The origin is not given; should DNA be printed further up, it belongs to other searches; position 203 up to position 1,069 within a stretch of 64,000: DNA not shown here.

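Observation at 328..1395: Low-GC two-gene cassette of a Mrr-like PD-(D/E)xK nuclease coupled to a tail-anchored mini-TIR protein; candidate defence module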

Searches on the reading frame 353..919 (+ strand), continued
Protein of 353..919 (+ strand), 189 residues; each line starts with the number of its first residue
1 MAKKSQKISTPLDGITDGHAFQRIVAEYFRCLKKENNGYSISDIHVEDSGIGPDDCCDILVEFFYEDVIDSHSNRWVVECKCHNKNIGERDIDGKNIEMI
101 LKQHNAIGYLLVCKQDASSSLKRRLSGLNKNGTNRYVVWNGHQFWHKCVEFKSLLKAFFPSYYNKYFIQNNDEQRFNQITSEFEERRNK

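Call 76: search_protein_families(library=padloc, proteins=[L032:3-941:+, L033:1-816:+, L034:2061-3290:+, L020:1357-3489:+, L019:4252-5928:+, L032:1977-3155:+, L024:4497-5477:+], max_evalue=0.00001)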
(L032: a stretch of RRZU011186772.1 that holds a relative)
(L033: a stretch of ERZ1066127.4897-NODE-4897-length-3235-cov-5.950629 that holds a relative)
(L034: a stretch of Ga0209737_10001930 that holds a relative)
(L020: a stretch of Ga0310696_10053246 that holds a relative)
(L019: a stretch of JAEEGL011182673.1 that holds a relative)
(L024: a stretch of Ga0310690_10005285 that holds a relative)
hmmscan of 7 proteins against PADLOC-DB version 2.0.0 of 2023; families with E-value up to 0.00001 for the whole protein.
L032:3-941:+ (313 aa): 5 families
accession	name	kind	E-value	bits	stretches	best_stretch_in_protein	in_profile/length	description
PDLC03865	LmuB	-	9.1e-97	323.4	1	4-310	715-1006/1007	-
PDLC03859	LmuB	-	3.5e-25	87.2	1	8-288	352-597/611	-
PDLC03861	LmuB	-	5e-14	49.2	1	195-307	1095-1204/1213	-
PDLC04896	PDC-S06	-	1.8e-06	24.9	1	217-288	507-575/732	-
PDLC02979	AriA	-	2.7e-06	25.4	1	3-279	164-370/373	-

L033:1-816:+ (272 aa): 1 family
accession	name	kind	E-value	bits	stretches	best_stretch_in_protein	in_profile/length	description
PDLC03653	REase_III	-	2.1e-36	123.4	1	28-267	630-878/883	Type III restriction enzyme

L034:2061-3290:+ (410 aa): 11 families
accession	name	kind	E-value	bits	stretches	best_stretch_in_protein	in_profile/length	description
PDLC03322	MTase_II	-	1.8e-103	344.8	1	6-409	21-442/446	Type II methyltransferase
PDLC03360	MTase_II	-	4.8e-35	119.4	1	10-395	25-434/441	Type II methyltransferase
PDLC03362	MTase_II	-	2.9e-22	77.1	1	9-381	30-414/438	Type II methyltransferase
PDLC03380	MTase_II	-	1.5e-19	68.5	1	4-297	14-316/393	Type II methyltransferase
PDLC03364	MTase_II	-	2e-18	64.5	1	7-274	18-271/380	Type II methyltransferase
PDLC03239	MTase_II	-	6.8e-14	49.4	1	21-275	69-320/442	Type II methyltransferase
PDLC03377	MTase_II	-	3.5e-13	47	1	23-286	97-364/504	Type II methyltransferase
PDLC03224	MTase_II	-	9.1e-12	42.6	1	41-277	87-330/481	Type II methyltransferase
PDLC03369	MTase_II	-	5.2e-11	40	1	51-370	145-497/532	Type II methyltransferase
PDLC03367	MTase_II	-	2.2e-10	37.5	1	24-167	19-154/633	Type II methyltransferase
PDLC03249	MTase_II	-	2.8e-10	37.7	1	41-117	132-208/541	Type II methyltransferase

L020:1357-3489:+ (711 aa): 22 families
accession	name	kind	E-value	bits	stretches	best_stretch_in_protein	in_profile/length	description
PDLC03267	MTase_II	-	2.5e-191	635.3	1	1-532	1-538/539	Type II methyltransferase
PDLC03301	MTase_II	-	4.1e-62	208.6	1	5-472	66-537/604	Type II methyltransferase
PDLC03331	MTase_II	-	6.6e-35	118.8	1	14-432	30-446/541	Type II methyltransferase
PDLC03248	MTase_II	-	1.5e-27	94.6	1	13-324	9-322/521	Type II methyltransferase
PDLC03335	MTase_II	-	3.4e-22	76.9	1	96-295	190-380/607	Type II methyltransferase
PDLC03366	MTase_II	-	1.6e-21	74.6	1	11-213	20-224/568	Type II methyltransferase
PDLC03328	MTase_II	-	4.2e-21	73.1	1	13-384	31-404/587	Type II methyltransferase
PDLC03222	MTase_II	-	1.5e-20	71.3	1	10-473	128-583/602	Type II methyltransferase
PDLC03604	REase_MTase_IIG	-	6e-17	59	1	99-296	532-729/1011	Type IIG restriction enzyme-methyltransferase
PDLC03226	MTase_II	-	1.7e-16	58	1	5-194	8-216/579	Type II methyltransferase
PDLC03258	MTase_II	-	7.5e-16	56.2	1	13-221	22-212/366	Type II methyltransferase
PDLC04134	mad2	-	3.9e-15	53.7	1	9-214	266-447/492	mads_2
PDLC03338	MTase_II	-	3.1e-14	50.6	1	97-213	241-351/604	Type II methyltransferase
PDLC03293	MTase_II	-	5.7e-14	49.7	1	7-219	10-215/427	Type II methyltransferase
PDLC03313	MTase_II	-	6.5e-13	46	1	66-195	111-234/563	Type II methyltransferase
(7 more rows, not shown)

L019:4252-5928:+ (559 aa): 79 families (the best 25 are shown)
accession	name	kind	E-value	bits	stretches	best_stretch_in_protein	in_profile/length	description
PDLC00293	PtuA1|PtuA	-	1.5e-37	127.8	2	1-193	1-217/527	AAA ATPase domain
PDLC02335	AbiLi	-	2.2e-20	71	1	3-342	50-249/326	AbiLi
PDLC02980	AriA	-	2.4e-20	71.7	1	29-332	3-302/304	-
PDLC04135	mad3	-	4e-20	70.7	1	2-66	1-59/374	mads_3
PDLC00289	PtuA1|PtuA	-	4.4e-19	66.8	2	1-139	1-125/404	AAA ATPase domain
PDLC02981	AriAB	-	7.4e-15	52.6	1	269-449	308-498/694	-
PDLC00271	PtuA1|PtuA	-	4.5e-14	50.8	1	1-53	1-51/421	AAA ATPase domain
PDLC00298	PtuA1|PtuA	-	9.1e-14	49.3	1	1-53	1-51/423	AAA ATPase domain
PDLC02358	Old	-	1.1e-13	48.9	1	1-71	2-69/578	Old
PDLC04164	AriA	-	2.4e-13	48.3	1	243-342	142-246/253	-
PDLC00278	PtuA1|PtuA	-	1.1e-12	46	1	1-102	1-91/436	AAA ATPase domain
PDLC00268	PtuA1|PtuA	-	2.7e-12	44.8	1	290-346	266-324/411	AAA ATPase domain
PDLC02914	ATPase-Toprim_I-B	-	7.3e-12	43.2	1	279-452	191-357/443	-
PDLC00302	PtuA1|PtuA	-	7.3e-12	42.7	1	9-68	17-77/576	AAA ATPase domain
PDLC04541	PDC-M25A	-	7.9e-12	43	1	288-339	265-316/380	-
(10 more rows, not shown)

L032:1977-3155:+ (393 aa): 92 families (the best 25 are shown)
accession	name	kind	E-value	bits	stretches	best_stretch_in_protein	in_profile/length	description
PDLC03162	Specificity_I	-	8.5e-82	273.2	1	2-393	5-415/431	Type I specificity subunit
PDLC03189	Specificity_I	-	1.9e-56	189.8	1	2-393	7-418/459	Type I specificity subunit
PDLC03107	Specificity_I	-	3.8e-56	188.9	2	4-182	2-181/392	Type I specificity subunit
PDLC04137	mad5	-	1.2e-54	184.1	1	4-381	2-391/392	mads_5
PDLC03099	Specificity_I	-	2.5e-54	183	2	192-392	193-390/405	Type I specificity subunit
PDLC03090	Specificity_I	-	1.2e-53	180.9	1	3-392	20-431/434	Type I specificity subunit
PDLC03194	Specificity_I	-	3.6e-51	172.4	3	4-186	200-391/391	Type I specificity subunit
PDLC03079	Specificity_I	-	3.9e-51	172.7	1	3-392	28-447/470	Type I specificity subunit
PDLC03109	Specificity_I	-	6e-50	168.3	3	3-189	13-226/591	Type I specificity subunit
PDLC03076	Specificity_I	-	4.4e-49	166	2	3-194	69-274/488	Type I specificity subunit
PDLC03169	Specificity_I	-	5.3e-49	165.8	1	3-392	8-419/461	Type I specificity subunit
PDLC03122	Specificity_I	-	4.4e-46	155.6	1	1-392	1-386/387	Type I specificity subunit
PDLC03184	Specificity_I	-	4.6e-45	152.3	1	4-151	11-163/554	Type I specificity subunit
PDLC03138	Specificity_I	-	3.3e-42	143.1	1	4-184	304-481/485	Type I specificity subunit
PDLC03127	Specificity_I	-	2.2e-41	140.3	2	194-393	246-454/571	Type I specificity subunit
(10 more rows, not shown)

L024:4497-5477:+ (327 aa): 37 families (the best 25 are shown)
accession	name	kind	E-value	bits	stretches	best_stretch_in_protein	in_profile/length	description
PDLC04843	PDC-S05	-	2.9e-169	560.5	1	7-326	4-325/330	-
PDLC04853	PDC-S05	-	1.4e-141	469.5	1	7-324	4-326/336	-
PDLC04851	PDC-S05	-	2.7e-131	435.7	1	2-323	2-334/342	-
PDLC04852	PDC-S05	-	1.4e-122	406.9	1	4-322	6-331/346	-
PDLC04864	PDC-S05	-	1.8e-119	396.1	1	68-324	12-267/277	-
PDLC04868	PDC-S05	-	1.4e-116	387.3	1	7-324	4-330/335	-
PDLC04871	PDC-S05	-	1.6e-100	335.2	1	4-308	126-441/468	-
PDLC04870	PDC-S05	-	7.1e-89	294.8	1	1-205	1-209/214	-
PDLC04876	PDC-S05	-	1.5e-58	195.4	1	3-165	3-171/174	-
PDLC04858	PDC-S05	-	5.2e-49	163.6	1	8-132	4-130/138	-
PDLC04965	PDC-S23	-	5.2e-48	162.1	1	8-142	4-141/327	-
PDLC04854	PDC-S05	-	4.6e-47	158.4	1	9-132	4-132/212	-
PDLC04872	PDC-S05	-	1e-45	153.3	1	8-131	4-132/152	-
PDLC04964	PDC-S23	-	1.6e-45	153.8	1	8-133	3-133/331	-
PDLC04879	PDC-S05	-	3.3e-43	146.2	1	8-125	4-124/285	-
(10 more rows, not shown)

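Call 97: search_dna_similar(query=window:353-919:+, collection=plasmids, mode=protein, max_evalue=0.001, max_rows=15)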
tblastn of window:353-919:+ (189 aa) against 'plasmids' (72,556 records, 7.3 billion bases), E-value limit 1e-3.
No match.

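Call 98: search_protein_families(library=phrogs, proteins=[window:353-919:+], max_evalue=0.01)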
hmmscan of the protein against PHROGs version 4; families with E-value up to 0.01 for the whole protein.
window:353-919:+ (189 aa): 0 families

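Call 99: find_related_loci(query=A2, collection=viral_contigs, flank=5000)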
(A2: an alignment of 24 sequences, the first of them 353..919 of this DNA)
Query A2 (189 aa) in viral_contigs; peptide patterns used: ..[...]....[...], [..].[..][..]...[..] (x = any residue, [..] = any of these).
23 stretches matched a pattern, but none encodes a relative of the query by tblastn (E <= 1e-3).
